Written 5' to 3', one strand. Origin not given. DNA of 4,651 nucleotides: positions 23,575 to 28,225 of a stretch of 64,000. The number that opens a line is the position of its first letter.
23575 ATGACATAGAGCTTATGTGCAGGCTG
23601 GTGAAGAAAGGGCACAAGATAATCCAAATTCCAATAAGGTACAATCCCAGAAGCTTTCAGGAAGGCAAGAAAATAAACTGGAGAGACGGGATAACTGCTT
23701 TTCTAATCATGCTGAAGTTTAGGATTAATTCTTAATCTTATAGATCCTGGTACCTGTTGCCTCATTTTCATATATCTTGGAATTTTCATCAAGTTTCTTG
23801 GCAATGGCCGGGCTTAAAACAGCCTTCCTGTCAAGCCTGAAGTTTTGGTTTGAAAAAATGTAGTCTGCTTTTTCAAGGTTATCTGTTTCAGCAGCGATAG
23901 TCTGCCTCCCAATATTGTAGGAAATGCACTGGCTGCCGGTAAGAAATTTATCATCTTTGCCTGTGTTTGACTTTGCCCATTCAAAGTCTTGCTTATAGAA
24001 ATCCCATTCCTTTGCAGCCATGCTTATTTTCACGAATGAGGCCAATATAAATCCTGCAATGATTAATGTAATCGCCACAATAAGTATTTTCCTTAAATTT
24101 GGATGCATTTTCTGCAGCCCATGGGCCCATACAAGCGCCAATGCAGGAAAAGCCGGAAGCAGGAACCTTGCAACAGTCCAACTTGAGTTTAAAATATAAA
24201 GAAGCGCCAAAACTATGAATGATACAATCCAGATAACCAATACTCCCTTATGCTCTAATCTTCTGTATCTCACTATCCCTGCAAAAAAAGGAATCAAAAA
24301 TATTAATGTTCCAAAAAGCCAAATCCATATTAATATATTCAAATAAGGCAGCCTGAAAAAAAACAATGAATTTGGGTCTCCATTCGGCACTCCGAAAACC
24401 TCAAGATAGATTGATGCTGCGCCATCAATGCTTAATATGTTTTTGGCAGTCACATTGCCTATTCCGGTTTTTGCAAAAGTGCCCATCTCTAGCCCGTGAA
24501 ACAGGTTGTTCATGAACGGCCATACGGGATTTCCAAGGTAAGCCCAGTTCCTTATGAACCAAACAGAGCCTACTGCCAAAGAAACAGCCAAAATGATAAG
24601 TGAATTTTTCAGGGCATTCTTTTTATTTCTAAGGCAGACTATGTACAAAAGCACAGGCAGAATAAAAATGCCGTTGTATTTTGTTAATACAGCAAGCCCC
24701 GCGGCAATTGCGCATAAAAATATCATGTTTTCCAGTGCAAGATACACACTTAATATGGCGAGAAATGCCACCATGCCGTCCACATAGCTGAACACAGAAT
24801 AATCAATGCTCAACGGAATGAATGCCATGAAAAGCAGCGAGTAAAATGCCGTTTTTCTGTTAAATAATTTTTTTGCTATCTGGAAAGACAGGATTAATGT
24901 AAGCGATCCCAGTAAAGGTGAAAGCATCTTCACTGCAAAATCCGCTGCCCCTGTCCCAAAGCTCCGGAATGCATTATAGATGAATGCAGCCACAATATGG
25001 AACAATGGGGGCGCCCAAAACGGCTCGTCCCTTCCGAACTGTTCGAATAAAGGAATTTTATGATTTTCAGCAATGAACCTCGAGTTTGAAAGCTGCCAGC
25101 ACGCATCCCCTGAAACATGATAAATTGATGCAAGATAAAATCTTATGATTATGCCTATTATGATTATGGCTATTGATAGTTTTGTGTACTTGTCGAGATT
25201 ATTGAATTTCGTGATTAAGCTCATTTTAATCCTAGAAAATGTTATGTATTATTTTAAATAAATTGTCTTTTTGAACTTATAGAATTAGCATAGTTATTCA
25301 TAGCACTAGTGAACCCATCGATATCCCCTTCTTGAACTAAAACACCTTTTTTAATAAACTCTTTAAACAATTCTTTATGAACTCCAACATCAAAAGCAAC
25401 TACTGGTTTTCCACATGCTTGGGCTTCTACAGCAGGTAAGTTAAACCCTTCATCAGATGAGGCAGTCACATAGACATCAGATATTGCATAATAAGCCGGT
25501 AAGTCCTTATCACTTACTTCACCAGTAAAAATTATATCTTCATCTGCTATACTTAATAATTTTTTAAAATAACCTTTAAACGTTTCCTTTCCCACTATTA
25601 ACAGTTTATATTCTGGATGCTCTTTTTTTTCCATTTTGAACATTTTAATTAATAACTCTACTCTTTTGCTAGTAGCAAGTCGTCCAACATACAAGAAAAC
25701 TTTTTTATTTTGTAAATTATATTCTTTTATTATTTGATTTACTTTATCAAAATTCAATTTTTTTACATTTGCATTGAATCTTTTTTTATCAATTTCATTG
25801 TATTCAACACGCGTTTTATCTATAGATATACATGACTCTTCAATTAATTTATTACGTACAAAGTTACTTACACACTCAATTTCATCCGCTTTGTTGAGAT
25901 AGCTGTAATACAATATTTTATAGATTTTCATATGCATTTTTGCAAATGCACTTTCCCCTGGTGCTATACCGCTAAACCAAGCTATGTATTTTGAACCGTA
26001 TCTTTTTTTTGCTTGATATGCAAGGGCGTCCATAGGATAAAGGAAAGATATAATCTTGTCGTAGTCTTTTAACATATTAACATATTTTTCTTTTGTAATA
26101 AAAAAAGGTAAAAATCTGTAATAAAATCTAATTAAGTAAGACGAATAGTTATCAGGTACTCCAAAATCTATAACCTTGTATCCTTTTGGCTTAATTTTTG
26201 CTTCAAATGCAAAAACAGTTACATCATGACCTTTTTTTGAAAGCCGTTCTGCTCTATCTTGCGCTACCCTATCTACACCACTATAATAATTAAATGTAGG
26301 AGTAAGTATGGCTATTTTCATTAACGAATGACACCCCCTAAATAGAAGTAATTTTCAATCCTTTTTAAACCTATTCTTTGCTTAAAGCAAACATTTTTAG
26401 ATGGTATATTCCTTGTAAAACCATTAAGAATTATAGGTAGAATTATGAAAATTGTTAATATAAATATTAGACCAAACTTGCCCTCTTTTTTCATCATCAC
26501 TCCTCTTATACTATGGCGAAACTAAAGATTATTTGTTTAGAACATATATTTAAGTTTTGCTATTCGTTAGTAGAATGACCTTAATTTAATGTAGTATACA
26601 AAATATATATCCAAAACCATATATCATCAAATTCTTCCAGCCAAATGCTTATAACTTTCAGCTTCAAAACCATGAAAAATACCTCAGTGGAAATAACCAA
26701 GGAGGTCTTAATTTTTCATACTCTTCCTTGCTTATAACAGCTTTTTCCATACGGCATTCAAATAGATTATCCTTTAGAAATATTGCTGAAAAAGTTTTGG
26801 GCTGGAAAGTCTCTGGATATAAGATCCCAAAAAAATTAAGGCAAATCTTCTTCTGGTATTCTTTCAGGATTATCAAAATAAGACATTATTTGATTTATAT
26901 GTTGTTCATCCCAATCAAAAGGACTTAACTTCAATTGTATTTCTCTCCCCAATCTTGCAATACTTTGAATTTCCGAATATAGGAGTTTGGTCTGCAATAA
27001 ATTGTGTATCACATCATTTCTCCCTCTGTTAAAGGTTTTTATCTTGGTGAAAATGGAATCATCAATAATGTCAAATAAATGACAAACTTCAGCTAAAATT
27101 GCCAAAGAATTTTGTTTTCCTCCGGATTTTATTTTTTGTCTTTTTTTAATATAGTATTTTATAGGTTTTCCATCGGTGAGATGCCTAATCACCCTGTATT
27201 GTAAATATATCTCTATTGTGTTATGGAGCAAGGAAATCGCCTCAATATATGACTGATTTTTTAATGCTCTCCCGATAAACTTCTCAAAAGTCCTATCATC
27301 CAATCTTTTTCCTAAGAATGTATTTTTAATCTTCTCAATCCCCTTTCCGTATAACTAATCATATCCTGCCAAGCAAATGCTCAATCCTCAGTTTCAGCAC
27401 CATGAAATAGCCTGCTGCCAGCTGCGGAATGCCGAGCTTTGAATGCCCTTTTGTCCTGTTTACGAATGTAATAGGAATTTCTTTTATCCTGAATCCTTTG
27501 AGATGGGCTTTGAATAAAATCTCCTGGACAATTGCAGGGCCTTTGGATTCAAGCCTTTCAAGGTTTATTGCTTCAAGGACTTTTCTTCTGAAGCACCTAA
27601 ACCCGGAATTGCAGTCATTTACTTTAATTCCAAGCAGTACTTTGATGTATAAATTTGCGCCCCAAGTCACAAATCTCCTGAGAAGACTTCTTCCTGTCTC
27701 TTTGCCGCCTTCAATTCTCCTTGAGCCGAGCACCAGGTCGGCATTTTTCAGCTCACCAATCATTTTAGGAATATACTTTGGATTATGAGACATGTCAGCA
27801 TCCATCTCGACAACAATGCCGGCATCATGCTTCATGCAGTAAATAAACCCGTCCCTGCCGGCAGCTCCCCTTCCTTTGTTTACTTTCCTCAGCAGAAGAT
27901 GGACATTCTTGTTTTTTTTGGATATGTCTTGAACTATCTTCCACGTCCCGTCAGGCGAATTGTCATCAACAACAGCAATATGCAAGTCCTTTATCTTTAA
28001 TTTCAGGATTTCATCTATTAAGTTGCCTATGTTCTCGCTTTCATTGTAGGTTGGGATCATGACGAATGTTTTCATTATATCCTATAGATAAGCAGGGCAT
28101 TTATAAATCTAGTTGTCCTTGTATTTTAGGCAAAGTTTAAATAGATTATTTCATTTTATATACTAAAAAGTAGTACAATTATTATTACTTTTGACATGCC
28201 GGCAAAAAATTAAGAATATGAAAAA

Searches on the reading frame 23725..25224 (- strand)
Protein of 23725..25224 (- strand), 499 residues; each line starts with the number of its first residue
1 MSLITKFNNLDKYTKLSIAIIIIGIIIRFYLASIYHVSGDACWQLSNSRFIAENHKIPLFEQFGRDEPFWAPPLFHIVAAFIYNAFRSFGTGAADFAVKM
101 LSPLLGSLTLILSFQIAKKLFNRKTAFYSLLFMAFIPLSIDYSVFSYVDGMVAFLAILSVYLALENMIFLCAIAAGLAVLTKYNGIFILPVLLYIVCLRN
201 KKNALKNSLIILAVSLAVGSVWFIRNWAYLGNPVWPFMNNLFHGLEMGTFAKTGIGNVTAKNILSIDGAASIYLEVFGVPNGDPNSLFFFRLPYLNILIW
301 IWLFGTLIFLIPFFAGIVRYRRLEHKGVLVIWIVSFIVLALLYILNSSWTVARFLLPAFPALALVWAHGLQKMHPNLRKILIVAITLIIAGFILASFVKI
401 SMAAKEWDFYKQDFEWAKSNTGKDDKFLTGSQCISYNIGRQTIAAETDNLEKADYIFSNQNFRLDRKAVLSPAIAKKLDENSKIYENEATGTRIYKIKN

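Call 10: search_protein_families(library=pfam, proteins=[window:23725-25224:-], max_evalue=0.001)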
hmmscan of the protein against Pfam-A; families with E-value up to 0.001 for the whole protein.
window:23725-25224:- (499 aa): 2 families
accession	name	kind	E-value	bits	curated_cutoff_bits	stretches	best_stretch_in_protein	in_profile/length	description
PF13231.12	PMT_2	-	7.9e-10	39.6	26.1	1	77-218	8-153/160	Dolichyl-phosphate-mannose-protein mannosyltransferase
PF02366.24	PMT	-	4e-05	23.7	22.7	1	91-210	78-210/245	Dolichyl-phosphate-mannose-protein mannosyltransferase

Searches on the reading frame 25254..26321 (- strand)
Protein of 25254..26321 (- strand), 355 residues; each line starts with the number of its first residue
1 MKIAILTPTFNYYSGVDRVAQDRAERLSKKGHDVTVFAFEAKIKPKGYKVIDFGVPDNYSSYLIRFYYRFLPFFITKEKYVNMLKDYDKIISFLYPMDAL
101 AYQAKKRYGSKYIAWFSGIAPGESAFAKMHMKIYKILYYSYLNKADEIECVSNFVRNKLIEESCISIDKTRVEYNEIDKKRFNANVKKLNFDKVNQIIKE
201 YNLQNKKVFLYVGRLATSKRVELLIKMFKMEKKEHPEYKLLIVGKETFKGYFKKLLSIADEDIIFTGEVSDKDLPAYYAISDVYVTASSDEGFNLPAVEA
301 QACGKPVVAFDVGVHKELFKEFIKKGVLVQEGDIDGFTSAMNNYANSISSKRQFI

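Call 10: search_protein_families(library=pfam, proteins=[window:25254-26321:-], max_evalue=0.001)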
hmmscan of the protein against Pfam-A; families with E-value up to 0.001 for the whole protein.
window:25254-26321:- (355 aa): 5 families
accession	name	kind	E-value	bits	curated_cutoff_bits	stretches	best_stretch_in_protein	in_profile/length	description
PF00534.26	Glycos_transf_1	-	1.2e-33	116.5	26.4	1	197-345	5-156/172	Glycosyl transferases group 1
PF13692.12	Glyco_trans_1_4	-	2.2e-28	99.7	27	1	207-343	2-138/142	Glycosyl transferases group 1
PF13439.12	Glyco_transf_4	-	1.2e-11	45.4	28.5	1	14-180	2-169/170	Glycosyltransferase Family 4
PF13524.12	Glyco_trans_1_2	-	0.00025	21.4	25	1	233-321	10-91/144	Glycosyl transferase-like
PF20706.3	GT4-conflict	-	0.00034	20.2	26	1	203-309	194-310/385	Family 4 Glycosyltransferase in conflict systems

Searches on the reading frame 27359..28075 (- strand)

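Call 10: search_protein_families(library=pfam, proteins=[window:27359-28075:-], max_evalue=0.001)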
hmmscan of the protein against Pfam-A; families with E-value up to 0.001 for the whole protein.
window:27359-28075:- (238 aa): 2 families
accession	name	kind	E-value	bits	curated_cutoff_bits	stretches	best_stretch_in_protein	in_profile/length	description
PF00535.33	Glycos_transf_2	-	4e-30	105.4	23.3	1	5-169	2-166/168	Glycosyl transferase family 2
PF13641.12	Glyco_tranf_2_3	-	3.1e-07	31.1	27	1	4-109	4-111/230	Glycosyltransferase like family 2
